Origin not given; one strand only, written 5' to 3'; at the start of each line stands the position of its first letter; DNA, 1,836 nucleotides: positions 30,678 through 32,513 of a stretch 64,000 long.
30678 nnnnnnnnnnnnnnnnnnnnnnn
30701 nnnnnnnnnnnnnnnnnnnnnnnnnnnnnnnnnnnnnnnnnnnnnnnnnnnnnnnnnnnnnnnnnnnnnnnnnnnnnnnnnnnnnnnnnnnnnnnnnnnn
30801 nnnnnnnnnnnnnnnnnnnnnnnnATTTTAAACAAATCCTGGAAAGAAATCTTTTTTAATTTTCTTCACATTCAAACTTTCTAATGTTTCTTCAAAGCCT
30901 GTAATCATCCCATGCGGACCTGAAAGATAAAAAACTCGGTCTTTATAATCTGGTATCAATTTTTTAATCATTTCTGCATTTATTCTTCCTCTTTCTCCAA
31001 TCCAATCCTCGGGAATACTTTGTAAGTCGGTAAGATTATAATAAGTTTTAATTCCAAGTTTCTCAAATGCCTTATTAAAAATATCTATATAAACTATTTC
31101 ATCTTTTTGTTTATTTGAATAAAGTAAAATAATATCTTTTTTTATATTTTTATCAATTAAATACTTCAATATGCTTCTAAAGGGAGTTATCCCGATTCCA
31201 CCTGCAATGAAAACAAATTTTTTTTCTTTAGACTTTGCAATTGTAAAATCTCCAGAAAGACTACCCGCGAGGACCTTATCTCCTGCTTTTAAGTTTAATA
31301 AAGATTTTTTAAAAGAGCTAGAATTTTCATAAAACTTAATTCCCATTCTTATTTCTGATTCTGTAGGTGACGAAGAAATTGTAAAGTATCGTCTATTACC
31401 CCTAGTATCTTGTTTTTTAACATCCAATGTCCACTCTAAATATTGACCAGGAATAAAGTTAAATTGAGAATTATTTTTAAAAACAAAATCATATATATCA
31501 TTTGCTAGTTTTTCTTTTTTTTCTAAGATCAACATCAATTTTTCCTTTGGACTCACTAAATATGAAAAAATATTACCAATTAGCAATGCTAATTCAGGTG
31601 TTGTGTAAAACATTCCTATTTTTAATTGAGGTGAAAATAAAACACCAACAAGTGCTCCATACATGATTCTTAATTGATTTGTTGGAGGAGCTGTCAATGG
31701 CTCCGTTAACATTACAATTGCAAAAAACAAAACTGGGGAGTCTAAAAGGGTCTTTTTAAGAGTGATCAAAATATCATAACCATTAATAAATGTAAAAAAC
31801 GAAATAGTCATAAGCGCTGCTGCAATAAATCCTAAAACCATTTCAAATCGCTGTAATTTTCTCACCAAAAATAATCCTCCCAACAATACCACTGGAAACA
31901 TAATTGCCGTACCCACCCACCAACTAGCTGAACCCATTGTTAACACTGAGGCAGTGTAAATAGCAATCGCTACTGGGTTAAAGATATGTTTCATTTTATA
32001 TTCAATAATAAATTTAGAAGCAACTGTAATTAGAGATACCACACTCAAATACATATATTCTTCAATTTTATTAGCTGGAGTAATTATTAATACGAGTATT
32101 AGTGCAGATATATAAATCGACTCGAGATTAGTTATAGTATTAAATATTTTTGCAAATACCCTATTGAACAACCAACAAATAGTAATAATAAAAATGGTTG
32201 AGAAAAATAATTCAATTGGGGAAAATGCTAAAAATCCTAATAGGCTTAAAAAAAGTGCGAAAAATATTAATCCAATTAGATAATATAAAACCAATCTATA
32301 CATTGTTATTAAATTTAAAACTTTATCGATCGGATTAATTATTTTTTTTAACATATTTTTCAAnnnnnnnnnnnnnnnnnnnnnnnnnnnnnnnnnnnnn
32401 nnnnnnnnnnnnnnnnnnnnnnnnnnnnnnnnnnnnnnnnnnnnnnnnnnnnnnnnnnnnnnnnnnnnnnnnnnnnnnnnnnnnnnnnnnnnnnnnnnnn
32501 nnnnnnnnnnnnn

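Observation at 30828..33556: Compact flavin-transfer redox module: FMN-binding protein, ApbE flavin transferase and a membrane-embedded FNR fusion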

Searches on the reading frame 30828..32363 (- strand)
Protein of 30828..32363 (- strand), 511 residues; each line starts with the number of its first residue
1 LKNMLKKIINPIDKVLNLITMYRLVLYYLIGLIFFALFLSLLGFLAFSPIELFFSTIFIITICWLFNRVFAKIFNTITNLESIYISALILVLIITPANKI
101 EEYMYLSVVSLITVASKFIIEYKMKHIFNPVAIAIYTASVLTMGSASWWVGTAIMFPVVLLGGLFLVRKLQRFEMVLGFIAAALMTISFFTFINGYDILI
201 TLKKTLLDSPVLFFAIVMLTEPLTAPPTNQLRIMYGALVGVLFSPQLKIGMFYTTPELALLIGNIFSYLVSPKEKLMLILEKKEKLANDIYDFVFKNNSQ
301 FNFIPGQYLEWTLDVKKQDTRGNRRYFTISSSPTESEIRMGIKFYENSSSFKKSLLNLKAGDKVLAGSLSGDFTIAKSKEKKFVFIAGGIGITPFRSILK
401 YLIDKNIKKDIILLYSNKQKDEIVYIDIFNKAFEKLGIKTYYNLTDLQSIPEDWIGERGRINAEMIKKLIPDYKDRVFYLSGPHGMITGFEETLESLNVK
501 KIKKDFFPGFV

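Call 3: search_protein_families(library=pfam, proteins=[window:30828-32363:-], max_evalue=0.01)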
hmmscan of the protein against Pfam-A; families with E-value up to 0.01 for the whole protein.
window:30828-32363:- (511 aa): 4 families
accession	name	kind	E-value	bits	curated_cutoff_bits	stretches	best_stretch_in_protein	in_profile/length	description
PF00175.26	NAD_binding_1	-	3.6e-16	60.2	22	1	385-489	1-106/109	Oxidoreductase NAD-binding domain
PF03116.20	NQR2_RnfD_RnfE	-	1.3e-06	28.5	27.7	1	156-270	175-286/296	NQR2, RnfD, RnfE family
PF00970.30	FAD_binding_6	-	9.7e-05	23.1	21.1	1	279-364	3-88/99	Oxidoreductase FAD-binding domain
PF08030.17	NAD_binding_6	-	0.0023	18.4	22.2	1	384-423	5-49/156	Ferric reductase NAD binding domain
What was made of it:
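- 30828..32363 (-): Fusion protein (511 aa from TTG 32363; 508 aa from ATG 32354): an RnfD/NqrB-like membrane domain joined to an FNR-type FAD/NAD(P)H domain. Pfam PF03116 + PF00970 + PF00175 (call 3).
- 31272..31529 (-): FAD-binding beta-barrel of the FNR module (residues 279-364, motif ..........). PF00970, E=1e-4 (call 3).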

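Call 4: search_protein_families(library=ncbifam, proteins=[window:30828-32363:-], max_evalue=0.01)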
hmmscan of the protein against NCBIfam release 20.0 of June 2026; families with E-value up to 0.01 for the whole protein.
window:30828-32363:- (511 aa): 27 families (the best 25 are shown)
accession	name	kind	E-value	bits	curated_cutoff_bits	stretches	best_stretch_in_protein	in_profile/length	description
NF009805.0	PRK13289.1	equivalog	2.5e-26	92.5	432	1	280-502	159-385/399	NO-inducible flavohemoprotein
NF007964.0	PRK10684.1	equivalog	1e-20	74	383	1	287-505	21-235/333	NADH oxidoreductase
NF058606.1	GlBtMonoRdsGbcB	equivalog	1.8e-20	73.2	500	1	287-496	25-234/362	glycine betaine monooxygenase reductase subunit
TIGR02160.1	PA_CoA_Oxy5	hypoth_equivalog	1.7e-18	66.6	420.8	1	299-501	29-233/352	1,2-phenylacetyl-CoA epoxidase subunit PaaE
NF005963.0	PRK08051.1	equivalog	1.1e-17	64.2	230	1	281-495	9-216/233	NAD(P)H-flavin reductase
NF040810.1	BenC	equivalog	1.3e-17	64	430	1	284-501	113-322/333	benzoate 1,2-dioxygenase electron transfer component BenC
NF052252.1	flav_redu_LuxG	exception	4.8e-15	55.4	340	1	281-494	6-213/232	flavin mononucleotide reductase LuxG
TIGR01941.1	nqrF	equivalog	1.8e-13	50.2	295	1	348-501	242-395/405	NADH:ubiquinone reductase (Na(+)-transporting) subunit F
NF040830.1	sulfhyd_ShyC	equivalog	1.3e-12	47.5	600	1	296-427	32-155/288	NAD(P)-dependent hydrogenase/sulfhydrogenase 2 subunit gamma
NF045803.1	MethMoxFADbindMmoC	equivalog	3.9e-12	45.6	500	1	297-501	134-332/343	aromatic/alkene monooxygenase hydroxylase FAD-binding subunit MmoC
NF008822.0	PRK11872.1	equivalog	1.2e-11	44.2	402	1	297-502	131-328/341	anthranilate 1,2-dioxygenase electron transfer component AntC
NF006220.0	PRK08345.1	subfamily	2.8e-11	43.2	395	1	297-446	37-181/294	cytochrome-c3 hydrogenase subunit gamma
NF000796.0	PRK00054.1-1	equivalog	6.7e-09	35.4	224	1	285-436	13-143/254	dihydroorotate dehydrogenase electron transfer subunit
TIGR02911.1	sulfite_red_B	equivalog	1.6e-08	34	288.6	1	335-488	56-203/261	anaerobic sulfite reductase subunit AsrB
NF000799.0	PRK00054.1-4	equivalog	1.7e-08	33.8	314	1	275-494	4-206/258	dihydroorotate dehydrogenase electron transfer subunit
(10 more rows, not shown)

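Call 6: search_solved_structures(query=window:30828-32363:-, max_evalue=0.01, show_alignments=0)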
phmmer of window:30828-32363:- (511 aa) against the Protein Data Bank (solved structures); distinct sequences matched with E-value up to 0.01: 48.
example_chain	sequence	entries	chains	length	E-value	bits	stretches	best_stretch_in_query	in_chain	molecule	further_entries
2eix_A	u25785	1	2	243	1.3e-11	47.3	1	322-498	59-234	NADH-cytochrome b5 reductase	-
2r6h_A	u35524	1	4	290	9.4e-10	41.2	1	354-501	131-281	NADH:ubiquinone oxidoreductase, Na translocating, F subunit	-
6mv1_A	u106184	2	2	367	2.6e-09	39.8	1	334-476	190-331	Cytochrome b5 reductase 4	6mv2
4u9u_A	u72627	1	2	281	6.5e-09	38.4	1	355-501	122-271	Na(+)-translocating NADH-quinone reductase subunit F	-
8ad4_A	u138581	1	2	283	6.6e-09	38.4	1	355-501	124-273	Na(+)-translocating NADH-quinone reductase subunit F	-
4uaj_A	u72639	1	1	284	6.7e-09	38.4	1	355-501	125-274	Na(+)-translocating NADH-quinone reductase subunit F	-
8ad3_A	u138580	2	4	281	8.5e-09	38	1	355-500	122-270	Na(+)-translocating NADH-quinone reductase subunit F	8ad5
7xk3_F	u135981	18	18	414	1.4e-08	37.3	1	355-501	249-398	Na(+)-translocating NADH-quinone reductase subunit F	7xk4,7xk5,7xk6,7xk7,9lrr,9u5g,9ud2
8a1t_F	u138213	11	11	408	1.6e-08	37.2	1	355-501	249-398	Na(+)-translocating NADH-quinone reductase subunit F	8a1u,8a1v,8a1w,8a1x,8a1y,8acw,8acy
7qu3_A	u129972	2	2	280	5.7e-08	35.3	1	355-501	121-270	Na(+)-translocating NADH-quinone reductase subunit F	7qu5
4eh1_A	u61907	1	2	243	1.1e-07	34.3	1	299-502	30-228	Flavohemoprotein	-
3ozu_A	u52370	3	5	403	1.3e-07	34.1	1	298-501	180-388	Flavohemoprotein | Flavohemoglobin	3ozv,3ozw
1cqx_A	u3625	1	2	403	1.8e-07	33.7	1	298-501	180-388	FLAVOHEMOPROTEIN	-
7qty_A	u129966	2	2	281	2.1e-07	33.5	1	355-500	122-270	Na(+)-translocating NADH-quinone reductase subunit F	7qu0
7rom_A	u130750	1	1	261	4.7e-07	32.3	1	312-500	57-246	NADH-cytochrome b5 reductase 1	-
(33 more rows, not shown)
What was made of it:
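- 30897..31211 (-): NAD(P)H-binding Rossmann subdomain (residues 385-489, motif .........). The conserved C-terminal tail DFFPGF follows it. PF00175, E=4e-16 (call 3). phmmer matches b5 reductase 2eix (1e-11) and NqrF 2r6h (9e-10) (call 6).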

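Call 10: find_homologous_proteins(query=window:30828-32363:-, max_evalue=0.00001)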
Query window:30828-32363:- (511 aa): 7993 proteins with E <= 0.00001 among 8000 candidates; the best 120 are listed.
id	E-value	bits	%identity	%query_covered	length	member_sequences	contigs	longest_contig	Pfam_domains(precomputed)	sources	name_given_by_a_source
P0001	0.0e+0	1097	100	99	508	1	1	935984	PF00175.27,PF03116.21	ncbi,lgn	-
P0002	0.0e+0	1014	91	99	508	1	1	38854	PF00175.27,PF03116.21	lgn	-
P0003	8.5e-264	894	78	99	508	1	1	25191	PF00175.27,PF03116.21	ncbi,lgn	-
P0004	1.8e-258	876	76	99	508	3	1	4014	PF00175.27,PF03116.21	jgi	-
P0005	1.2e-207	709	62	99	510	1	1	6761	PF00175.27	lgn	-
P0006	3.1e-198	678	60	99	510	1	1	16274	PF00175.27,PF03116.21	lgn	-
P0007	1.5e-192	659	60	99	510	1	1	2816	PF00175.27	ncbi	-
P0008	2.0e-190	652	58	98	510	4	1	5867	PF00175.27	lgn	-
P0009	1.7e-189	649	57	99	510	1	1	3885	PF00175.27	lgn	-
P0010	3.9e-189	648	56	99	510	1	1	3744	PF00175.27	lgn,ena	-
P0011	7.4e-189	647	58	99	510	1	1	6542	PF00175.27,PF03116.21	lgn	-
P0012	9.1e-189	647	59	98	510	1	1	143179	PF00175.27,PF00970.31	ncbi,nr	ncbi:MAG: oxidoreductase [Candidatus Levybacteria bacterium]|nr:oxidoreductase [Candidatus Levybacte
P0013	1.2e-188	646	56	99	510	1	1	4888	PF00175.27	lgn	-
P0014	5.2e-188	644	57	99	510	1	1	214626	PF00175.27,PF03116.21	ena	-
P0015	1.2e-187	643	58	98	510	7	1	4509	PF00175.27,PF03116.21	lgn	-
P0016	5.6e-187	641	59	98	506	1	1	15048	PF00175.27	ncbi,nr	ncbi:MAG: hypothetical protein A2171_01755 [Candidatus Levybacteria bacterium RBG_13_35_9]|nr:MAG: h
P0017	1.3e-186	639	58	98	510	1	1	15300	PF00175.27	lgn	-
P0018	2.8e-186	638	57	98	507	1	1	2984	PF00175.27,PF03116.21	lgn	-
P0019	5.3e-186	637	57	98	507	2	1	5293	PF00175.27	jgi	-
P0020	7.6e-186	637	57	99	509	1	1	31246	PF00175.27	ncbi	-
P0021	2.9e-185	635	58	98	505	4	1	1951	PF00175.27,PF03116.21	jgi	-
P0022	3.4e-185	635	57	98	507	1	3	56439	PF00175.27,PF03116.21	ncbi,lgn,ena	ncbi:MAG: oxidoreductase [Patescibacteria group bacterium]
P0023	5.8e-184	631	56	99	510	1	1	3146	PF00175.27,PF03116.21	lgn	-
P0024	1.2e-183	630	58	99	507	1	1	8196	PF00175.27,PF03116.21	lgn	-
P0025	3.2e-183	628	55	98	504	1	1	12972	PF00175.27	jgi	jgi:ferredoxin-NADP reductase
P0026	3.3e-182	625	55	99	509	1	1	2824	PF00175.27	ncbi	-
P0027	4.6e-181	621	57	98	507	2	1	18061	PF00175.27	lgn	-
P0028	7.7e-181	620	57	98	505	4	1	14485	PF00175.27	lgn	-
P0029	1.4e-180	619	57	98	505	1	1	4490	PF00175.27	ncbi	-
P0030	2.9e-180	618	56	98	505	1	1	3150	PF00175.27,PF03116.21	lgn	-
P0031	3.1e-180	618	55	98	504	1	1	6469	PF00175.27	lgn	-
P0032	1.7e-179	616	55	98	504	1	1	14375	PF00175.27,PF03116.21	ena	-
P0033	2.8e-179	615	54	98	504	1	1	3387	PF00175.27,PF03116.21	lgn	-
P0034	5.8e-179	614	55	98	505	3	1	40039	PF00175.27,PF03116.21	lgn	-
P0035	8.1e-179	614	56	99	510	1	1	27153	PF00175.27,PF03116.21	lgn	-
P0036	1.1e-178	613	56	98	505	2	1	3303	PF00175.27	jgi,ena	-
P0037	1.1e-178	613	56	98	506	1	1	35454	PF00175.27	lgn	-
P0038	1.6e-178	613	55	98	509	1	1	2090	PF00175.27,PF03116.21,PF08030.18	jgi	jgi:ferredoxin-NADP reductase/Na+-translocating ferredoxin:NAD+ oxidoreductase RnfD subunit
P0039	1.7e-178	613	53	99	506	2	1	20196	PF00175.27,PF03116.21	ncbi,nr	ncbi:RnfABCDGE type electron transport complex subunit D [Patescibacteria group bacterium]|nr:RnfABC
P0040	5.6e-178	611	54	98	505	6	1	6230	PF00175.27,PF03116.21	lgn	-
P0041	6.0e-178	611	57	99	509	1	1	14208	PF00175.27,PF03116.21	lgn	-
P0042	2.0e-177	609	55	98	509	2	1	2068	PF00175.27,PF03116.21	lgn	-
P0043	1.8e-176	606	54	99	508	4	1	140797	PF00175.27,PF03116.21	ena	-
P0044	2.1e-176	606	56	98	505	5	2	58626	PF00175.27,PF03116.21,PF08030.18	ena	-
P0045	2.5e-176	605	54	98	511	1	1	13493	PF00175.27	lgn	-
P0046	3.1e-176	605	56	98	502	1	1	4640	PF00175.27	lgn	-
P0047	3.4e-176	605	56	98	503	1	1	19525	PF00175.27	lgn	-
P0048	4.1e-176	605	54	98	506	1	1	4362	PF00175.27,PF03116.21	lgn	-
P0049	4.4e-176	605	54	99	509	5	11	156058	PF00175.27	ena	-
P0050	7.2e-176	604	54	98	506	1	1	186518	PF00175.27,PF03116.21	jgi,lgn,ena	-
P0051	9.5e-176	604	54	98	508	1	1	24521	PF00175.27,PF03116.21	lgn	-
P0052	1.1e-175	603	54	98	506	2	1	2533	PF00175.27,PF03116.21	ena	-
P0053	1.2e-175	603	53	98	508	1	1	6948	PF00175.27,PF03116.21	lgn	-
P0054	1.2e-175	603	55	98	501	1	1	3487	PF00175.27,PF03116.21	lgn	-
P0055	1.5e-175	603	54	97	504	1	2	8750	PF00175.27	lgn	-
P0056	1.6e-175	603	54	98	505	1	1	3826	PF00175.27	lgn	-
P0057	1.6e-175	603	55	98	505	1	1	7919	PF00175.27,PF03116.21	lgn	-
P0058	2.1e-175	602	56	98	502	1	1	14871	PF00175.27,PF03116.21,PF00970.31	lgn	-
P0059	2.1e-175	602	53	99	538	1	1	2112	PF00175.27,PF03116.21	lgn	-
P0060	2.2e-175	602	54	99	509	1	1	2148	PF00175.27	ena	-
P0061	3.0e-175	602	53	98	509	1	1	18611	PF00175.27,PF03116.21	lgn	-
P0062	3.8e-175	602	55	98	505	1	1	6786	PF00175.27,PF03116.21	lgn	-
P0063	5.0e-175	601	55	98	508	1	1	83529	PF00175.27,PF03116.21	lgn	-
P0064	5.7e-175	601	52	98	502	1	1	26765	PF00175.27,PF03116.21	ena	-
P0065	7.1e-175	601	53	98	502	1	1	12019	PF00175.27,PF03116.21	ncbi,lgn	-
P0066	7.8e-175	601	54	98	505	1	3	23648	PF00175.27,PF03116.21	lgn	-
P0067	8.6e-175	600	54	99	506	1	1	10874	PF00175.27,PF03116.21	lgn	-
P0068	9.6e-175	600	54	98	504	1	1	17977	PF00175.27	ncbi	-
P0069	1.1e-174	600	55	96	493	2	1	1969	PF00175.27,PF03116.21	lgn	-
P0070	1.2e-174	600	55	93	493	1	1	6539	PF00175.27,PF03116.21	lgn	-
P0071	1.9e-174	599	54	98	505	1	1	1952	PF00175.27,PF03116.21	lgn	-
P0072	2.0e-174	599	56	96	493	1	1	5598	PF00175.27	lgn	-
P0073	2.7e-174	599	55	98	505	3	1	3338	PF00175.27,PF03116.21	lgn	-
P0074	3.3e-174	599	54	98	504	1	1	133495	PF00175.27,PF03116.21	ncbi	-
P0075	3.6e-174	598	56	96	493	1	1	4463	PF00175.27,PF03116.21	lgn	-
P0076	4.2e-174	598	53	98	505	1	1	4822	PF00175.27,PF03116.21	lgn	-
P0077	5.5e-174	598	55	97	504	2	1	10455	PF00175.27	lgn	-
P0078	7.3e-174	597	54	99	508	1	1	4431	PF00175.27,PF03116.21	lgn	-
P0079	9.8e-174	597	53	99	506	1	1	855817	PF00175.27,PF03116.21,PF00970.31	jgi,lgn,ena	-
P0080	1.2e-173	597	54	98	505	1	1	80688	PF00175.27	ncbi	-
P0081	1.3e-173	596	53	98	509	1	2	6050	PF00175.27,PF03116.21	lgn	-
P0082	1.5e-173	596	54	98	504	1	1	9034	PF00175.27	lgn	-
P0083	1.8e-173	596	54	98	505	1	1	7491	PF00175.27,PF03116.21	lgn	-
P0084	1.9e-173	596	54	92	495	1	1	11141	PF00175.27,PF03116.21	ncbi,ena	-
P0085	1.9e-173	596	55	98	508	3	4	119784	PF00175.27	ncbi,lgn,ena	-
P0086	2.0e-173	596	53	98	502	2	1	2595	PF00175.27,PF03116.21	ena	-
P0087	2.2e-173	596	55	98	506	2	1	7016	PF00175.27,PF03116.21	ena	-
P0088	2.4e-173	596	53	98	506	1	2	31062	PF00175.27,PF03116.21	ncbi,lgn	-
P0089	2.6e-173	596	54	100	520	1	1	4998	PF00175.27,PF03116.21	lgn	-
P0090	3.0e-173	595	55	99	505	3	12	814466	PF00175.27,PF03116.21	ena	-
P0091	3.0e-173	595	55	96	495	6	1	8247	PF00175.27,PF03116.21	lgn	-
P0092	3.5e-173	595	54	99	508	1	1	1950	PF00175.27,PF03116.21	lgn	-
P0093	3.6e-173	595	52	98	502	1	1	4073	PF00175.27,PF03116.21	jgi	jgi:ferredoxin-NADP reductase/Na+-translocating ferredoxin:NAD+ oxidoreductase RnfD subunit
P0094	5.1e-173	595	52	98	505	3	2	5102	PF00175.27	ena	-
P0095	5.8e-173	594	52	98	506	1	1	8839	PF00175.27,PF03116.21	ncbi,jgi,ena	jgi:ferredoxin-NADP reductase/Na+-translocating ferredoxin:NAD+ oxidoreductase RnfD subunit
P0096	6.6e-173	594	55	98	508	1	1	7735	PF00175.27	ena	-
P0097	7.8e-173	594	52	100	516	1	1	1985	PF00175.27,PF03116.21,PF00970.31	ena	-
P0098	9.2e-173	594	56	98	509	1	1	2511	PF00175.27,PF03116.21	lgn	-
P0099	9.2e-173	594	53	98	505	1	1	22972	PF00175.27,PF03116.21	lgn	-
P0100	1.0e-172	594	53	99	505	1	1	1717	PF00175.27,PF03116.21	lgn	-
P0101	1.1e-172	593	53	99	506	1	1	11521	PF00175.27,PF03116.21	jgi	jgi:ferredoxin-NADP reductase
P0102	1.1e-172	593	52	98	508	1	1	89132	PF00175.27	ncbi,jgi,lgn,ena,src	-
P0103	1.2e-172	593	55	98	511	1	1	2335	PF00175.27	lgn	-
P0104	1.6e-172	593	51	98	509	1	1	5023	PF00175.27,PF03116.21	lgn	-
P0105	1.7e-172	593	54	98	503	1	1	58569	PF00175.27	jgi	jgi:ferredoxin-NADP reductase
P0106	1.8e-172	593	54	98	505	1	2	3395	PF00175.27,PF03116.21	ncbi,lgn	-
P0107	2.1e-172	593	55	98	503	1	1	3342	PF00175.27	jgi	jgi:ferredoxin-NADP reductase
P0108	2.2e-172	593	56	98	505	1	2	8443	PF00175.27,PF03116.21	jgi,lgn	-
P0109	2.4e-172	592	53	98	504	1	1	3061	PF00175.27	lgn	-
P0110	2.5e-172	592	54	98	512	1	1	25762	PF00175.27,PF03116.21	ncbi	-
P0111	2.7e-172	592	50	99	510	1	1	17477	PF00175.27,PF03116.21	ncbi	-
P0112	3.0e-172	592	55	98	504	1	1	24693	PF00175.27,PF03116.21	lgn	-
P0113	3.8e-172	592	54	98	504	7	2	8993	PF00175.27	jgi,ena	-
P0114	4.7e-172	591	52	98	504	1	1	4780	PF00175.27,PF03116.21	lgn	-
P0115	5.6e-172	591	54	98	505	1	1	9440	PF00175.27,PF03116.21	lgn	-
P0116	5.8e-172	591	53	98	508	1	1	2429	PF00175.27,PF03116.21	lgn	-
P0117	6.1e-172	591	54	98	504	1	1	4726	PF00175.27,PF03116.21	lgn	-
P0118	7.6e-172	591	55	99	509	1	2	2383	PF00175.27,PF03116.21,PF00970.31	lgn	-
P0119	8.7e-172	591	53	98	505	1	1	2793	PF00175.27,PF03116.21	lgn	-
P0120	9.5e-172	590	51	99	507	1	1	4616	PF00175.27,PF03116.21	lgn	-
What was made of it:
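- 30828..32363 (-): At least 7993 database homologues, mostly about 505 aa (call 10).
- Checked: Pfam hits are PF03116 NQR2_RnfD_RnfE (residues 156-270, 28.5 bits against a cutoff of 27.7), PF00970 (279-364) and PF00175 (385-489) (calls 3, 10).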

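Call 17: find_related_loci(query=A3, collection=genome_contigs, flank=8000)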
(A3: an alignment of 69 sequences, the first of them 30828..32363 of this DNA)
Query A3 (511 aa) in genome_contigs; peptide patterns used: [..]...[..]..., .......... (x = any residue, [..] = any of these).
600 stretches matched a pattern (row limit reached: there are more); 595 encode a relative of the query (tblastn E <= 1e-3); the best 80 are kept; 80 distinct loci.
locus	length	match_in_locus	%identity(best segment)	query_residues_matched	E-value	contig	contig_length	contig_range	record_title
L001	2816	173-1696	60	5-511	0e+0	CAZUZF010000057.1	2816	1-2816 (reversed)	MAG TPA_asm: uncultured Gammaproteobacteria bacterium isolate binchicken_co38_1268 genome assembly, contig: NODE_73484_l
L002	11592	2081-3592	57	9-511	0e+0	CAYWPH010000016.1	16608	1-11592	MAG TPA_asm: uncultured Gammaproteobacteria bacterium isolate SRP302447_co3_825 genome assembly, contig: NODE_9631_lengt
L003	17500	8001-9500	54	12-510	0e+0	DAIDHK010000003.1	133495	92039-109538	MAG TPA_asm: Candidatus Levyibacteriota bacterium isolate clean343 NODE_3_length_133495_cov_12.109453, whole genome shot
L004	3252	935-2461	53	5-511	0e+0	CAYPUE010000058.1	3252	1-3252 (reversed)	MAG TPA_asm: uncultured Gammaproteobacteria bacterium isolate SRP269290_co2_354 genome assembly, contig: NODE_49475_leng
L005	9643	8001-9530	53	4-511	0e+0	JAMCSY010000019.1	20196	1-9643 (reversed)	MAG: Patescibacteria group bacterium isolate FK_Sedi_A_Bin.193 NODE_6037_length_20196_cov_13.1712, whole genome shotgun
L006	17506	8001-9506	55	12-511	5e-179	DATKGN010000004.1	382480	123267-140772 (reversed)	MAG TPA_asm: Patescibacteria group bacterium isolate SMAG_U14552 k141_31954, whole genome shotgun sequence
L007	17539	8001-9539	51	1-511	1e-178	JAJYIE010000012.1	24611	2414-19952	MAG: bacterium isolate DBS2-1.bin109 NODE_3531_length_24611_cov_1.708504, whole genome shotgun sequence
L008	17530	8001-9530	52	2-510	9e-178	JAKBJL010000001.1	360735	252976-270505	MAG: bacterium isolate DBS2-5.bin62 NODE_3_length_360735_cov_7.981462, whole genome shotgun sequence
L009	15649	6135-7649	54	7-511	1e-177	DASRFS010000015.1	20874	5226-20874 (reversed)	MAG TPA_asm: Patescibacteria group bacterium isolate SMAG_U10038 k141_1689002, whole genome shotgun sequence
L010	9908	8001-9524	51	6-511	7e-177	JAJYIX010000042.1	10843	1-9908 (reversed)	MAG: bacterium isolate DBS2-1.bin136 NODE_11647_length_10843_cov_1.395670, whole genome shotgun sequence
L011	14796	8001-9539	54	1-510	4e-177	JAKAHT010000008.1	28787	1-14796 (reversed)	MAG: bacterium isolate WY3.bin127 NODE_2459_length_28787_cov_25.685101, whole genome shotgun sequence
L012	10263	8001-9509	54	12-511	2e-176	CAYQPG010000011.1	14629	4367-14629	MAG TPA_asm: uncultured Candidatus Saccharibacteria bacterium isolate SRP271791_co2_70 genome assembly, contig: NODE_101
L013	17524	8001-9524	54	12-511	5e-175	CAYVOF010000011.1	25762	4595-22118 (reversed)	MAG TPA_asm: uncultured Candidatus Saccharibacteria bacterium isolate SRP192515_co2_194 genome assembly, contig: NODE_14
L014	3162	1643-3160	53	6-506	0e+0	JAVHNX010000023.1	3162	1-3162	MAG: Candidatus Paceibacterota bacterium isolate WB02no17_34_18 NODE_26486_length_3162_cov_10.907950, whole genome shotg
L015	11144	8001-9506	53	12-511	2e-174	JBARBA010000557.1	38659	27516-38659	MAG: Anaerolineales bacterium isolate MFD05764_ilm_asm_bin8 k127_735732, whole genome shotgun sequence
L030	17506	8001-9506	53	12-511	7e-172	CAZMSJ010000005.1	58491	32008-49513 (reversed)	MAG TPA_asm: uncultured Gammaproteobacteria bacterium isolate SRP298887_co1_344 genome assembly, contig: NODE_294_length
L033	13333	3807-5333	51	4-510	2e-171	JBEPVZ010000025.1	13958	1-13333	MAG: Candidatus Daviesbacteria bacterium isolate 22E.vamb.044 NODE_3802_length_13958_cov_6.964900, whole genome shotgun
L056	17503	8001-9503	52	12-511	6e-169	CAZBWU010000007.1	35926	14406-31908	MAG TPA_asm: uncultured Gammaproteobacteria bacterium isolate SRP219642_co6_52 genome assembly, contig: NODE_775_length_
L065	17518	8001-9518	49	8-511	1e-167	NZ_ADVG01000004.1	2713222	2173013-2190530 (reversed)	Ktedonobacter racemifer DSM 44963 strain SOSP1-21 Krac_Contig203, whole genome shotgun sequence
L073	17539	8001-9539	51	2-511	8e-167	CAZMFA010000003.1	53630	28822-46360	MAG TPA_asm: uncultured Candidatus Saccharibacteria bacterium isolate SRP271791_co2_64 genome assembly, contig: NODE_57_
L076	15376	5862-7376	53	12-511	1e-166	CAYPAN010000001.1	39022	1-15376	MAG TPA_asm: uncultured Candidatus Saccharibacteria bacterium isolate binchicken_co241_293 genome assembly, contig: NODE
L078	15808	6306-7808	49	12-510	1e-166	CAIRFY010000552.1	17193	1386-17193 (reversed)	MAG: uncultured Oscillochloris sp. isolate LJ-3-4m_bin-0978 genome assembly, contig: bin-0978:552/696, whole genome shot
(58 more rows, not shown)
